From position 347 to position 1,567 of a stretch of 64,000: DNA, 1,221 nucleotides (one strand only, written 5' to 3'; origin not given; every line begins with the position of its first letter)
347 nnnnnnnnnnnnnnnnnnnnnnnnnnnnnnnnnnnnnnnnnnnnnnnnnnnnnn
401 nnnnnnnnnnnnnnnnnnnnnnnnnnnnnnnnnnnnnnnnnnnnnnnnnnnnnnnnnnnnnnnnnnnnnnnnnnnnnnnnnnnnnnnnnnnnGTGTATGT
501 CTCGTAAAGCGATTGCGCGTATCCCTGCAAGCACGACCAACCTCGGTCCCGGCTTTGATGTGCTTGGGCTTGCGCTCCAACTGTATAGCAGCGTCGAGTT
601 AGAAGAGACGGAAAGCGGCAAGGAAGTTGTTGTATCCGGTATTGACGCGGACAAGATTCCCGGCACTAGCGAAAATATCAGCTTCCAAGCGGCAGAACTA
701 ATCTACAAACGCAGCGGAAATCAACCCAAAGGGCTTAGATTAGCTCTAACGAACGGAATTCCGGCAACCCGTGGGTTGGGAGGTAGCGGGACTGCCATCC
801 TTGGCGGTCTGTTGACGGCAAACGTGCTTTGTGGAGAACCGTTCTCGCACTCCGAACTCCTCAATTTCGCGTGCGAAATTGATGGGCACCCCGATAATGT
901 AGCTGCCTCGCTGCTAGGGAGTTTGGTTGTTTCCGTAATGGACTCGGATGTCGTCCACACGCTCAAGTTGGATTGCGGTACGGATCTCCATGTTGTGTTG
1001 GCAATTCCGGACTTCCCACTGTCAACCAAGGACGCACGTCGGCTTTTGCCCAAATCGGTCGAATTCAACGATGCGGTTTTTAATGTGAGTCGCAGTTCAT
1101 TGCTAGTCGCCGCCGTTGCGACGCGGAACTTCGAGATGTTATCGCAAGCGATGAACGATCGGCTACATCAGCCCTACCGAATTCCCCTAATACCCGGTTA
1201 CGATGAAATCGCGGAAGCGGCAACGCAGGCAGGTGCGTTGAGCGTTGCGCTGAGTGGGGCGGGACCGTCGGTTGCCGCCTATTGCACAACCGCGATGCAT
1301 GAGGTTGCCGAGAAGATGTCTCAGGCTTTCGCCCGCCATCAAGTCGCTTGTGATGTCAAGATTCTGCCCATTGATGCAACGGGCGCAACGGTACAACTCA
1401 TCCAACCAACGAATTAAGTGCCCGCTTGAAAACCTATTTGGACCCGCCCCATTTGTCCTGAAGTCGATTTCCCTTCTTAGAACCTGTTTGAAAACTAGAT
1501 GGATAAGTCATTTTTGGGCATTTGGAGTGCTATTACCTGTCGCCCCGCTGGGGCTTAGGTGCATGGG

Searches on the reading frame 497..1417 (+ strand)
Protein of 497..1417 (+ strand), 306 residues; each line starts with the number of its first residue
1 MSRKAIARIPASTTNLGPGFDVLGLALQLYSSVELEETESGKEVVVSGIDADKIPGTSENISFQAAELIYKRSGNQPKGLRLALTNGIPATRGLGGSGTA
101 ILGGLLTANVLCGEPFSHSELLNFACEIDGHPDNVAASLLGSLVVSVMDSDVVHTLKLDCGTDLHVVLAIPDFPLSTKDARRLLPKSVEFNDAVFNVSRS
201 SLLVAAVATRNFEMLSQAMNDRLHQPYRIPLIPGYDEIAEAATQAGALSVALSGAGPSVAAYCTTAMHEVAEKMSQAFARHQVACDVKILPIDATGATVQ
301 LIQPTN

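Call 14: search_protein_families(library=pfam, proteins=[window:497-1417:+], max_evalue=0.001)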
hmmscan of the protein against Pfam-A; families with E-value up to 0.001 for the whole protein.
window:497-1417:+ (306 aa): 2 families
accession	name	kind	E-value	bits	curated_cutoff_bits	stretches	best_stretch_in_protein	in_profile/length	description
PF00288.32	GHMP_kinases_N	-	1.3e-13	51.4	22.3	1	62-141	3-86/87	GHMP kinases N terminal domain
PF08544.19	GHMP_kinases_C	-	1.3e-11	45.2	21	1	204-278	2-83/85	GHMP kinases C terminal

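Call 75: find_encoding_contigs(protein=window:497-1417:+, flank=10000, max_places=1)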
Protein window:497-1417:+ (306 aa): 22 contigs read that carry it; 1 place shown.
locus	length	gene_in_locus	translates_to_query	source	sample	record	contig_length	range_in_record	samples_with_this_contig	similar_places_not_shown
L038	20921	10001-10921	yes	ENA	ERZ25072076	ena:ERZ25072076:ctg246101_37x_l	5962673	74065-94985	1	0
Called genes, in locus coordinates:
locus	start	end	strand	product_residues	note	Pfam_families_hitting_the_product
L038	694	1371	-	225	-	PF24894:Hexapep_GlmU (faint), PF25084:LbH_EIF2B, PF00132:Hexapep (weak), PF25087:GMPPB_C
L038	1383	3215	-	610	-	PF13522:GATase_6, PF13537:GATase_7, PF01380:SIS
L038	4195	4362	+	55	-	-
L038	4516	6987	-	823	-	PF12799:LRR_4 (weak), PF13855:LRR_8 (weak), PF12799:LRR_4 (weak), PF14885:GHL15, PF00404:Dockerin_1, PF13860:FlgD_ig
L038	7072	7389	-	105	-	-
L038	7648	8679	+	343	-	PF15902:Sortilin-Vps10 (faint), PF14870:PSII_BNR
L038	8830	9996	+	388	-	PF00155:Aminotran_1_2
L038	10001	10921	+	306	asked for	PF00288:GHMP_kinases_N, PF08544:GHMP_kinases_C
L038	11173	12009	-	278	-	PF05721:PhyH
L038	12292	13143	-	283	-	PF05721:PhyH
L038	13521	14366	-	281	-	PF05721:PhyH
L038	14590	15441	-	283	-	PF13385:Laminin_G_3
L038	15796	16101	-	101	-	-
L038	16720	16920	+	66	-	-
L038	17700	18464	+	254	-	PF18907:DUF5662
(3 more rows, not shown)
